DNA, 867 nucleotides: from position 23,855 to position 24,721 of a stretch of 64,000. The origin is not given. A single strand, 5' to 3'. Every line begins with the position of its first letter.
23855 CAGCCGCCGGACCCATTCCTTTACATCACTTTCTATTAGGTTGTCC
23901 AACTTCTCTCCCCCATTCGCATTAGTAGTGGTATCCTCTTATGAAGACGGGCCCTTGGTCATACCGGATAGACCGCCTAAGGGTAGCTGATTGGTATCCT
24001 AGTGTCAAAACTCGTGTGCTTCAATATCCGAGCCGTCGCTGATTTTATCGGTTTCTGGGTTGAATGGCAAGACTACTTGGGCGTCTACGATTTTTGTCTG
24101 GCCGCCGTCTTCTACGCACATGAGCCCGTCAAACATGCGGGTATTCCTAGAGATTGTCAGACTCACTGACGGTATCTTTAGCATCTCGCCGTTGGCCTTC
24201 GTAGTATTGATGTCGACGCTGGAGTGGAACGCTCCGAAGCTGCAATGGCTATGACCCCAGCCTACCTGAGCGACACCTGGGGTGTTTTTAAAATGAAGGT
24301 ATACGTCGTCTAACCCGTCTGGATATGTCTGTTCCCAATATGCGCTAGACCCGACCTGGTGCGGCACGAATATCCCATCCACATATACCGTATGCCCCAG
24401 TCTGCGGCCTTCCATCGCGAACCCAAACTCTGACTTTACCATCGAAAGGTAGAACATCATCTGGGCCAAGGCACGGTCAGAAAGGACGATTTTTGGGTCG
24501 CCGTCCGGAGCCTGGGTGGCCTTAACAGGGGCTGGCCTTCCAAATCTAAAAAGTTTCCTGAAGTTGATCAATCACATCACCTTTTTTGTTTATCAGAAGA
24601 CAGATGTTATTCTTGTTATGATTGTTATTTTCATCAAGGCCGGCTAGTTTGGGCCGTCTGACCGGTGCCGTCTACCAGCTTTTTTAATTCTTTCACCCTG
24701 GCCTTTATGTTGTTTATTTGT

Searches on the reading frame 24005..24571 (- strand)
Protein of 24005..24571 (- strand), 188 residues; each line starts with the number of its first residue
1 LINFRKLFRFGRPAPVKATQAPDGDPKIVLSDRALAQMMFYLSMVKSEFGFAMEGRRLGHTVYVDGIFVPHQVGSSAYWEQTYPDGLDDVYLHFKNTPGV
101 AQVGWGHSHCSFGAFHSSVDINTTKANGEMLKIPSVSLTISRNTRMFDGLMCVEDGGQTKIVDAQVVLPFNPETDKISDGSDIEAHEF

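Call 69: search_protein_families(library=pfam, max_evalue=1, proteins=[window:24005-24571:-])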
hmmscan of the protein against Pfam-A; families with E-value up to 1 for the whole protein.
window:24005-24571:- (188 aa): 2 families
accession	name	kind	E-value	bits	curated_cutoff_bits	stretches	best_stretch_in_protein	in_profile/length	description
PF01398.27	JAB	-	0.0035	17.6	22.5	1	54-130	35-114/117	JAB1/Mov34/MPN/PAD-1 ubiquitin protease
PF14464.11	Prok-JAB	-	0.15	12.4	25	1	99-142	65-102/114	Prokaryotic homologs of the JAB domain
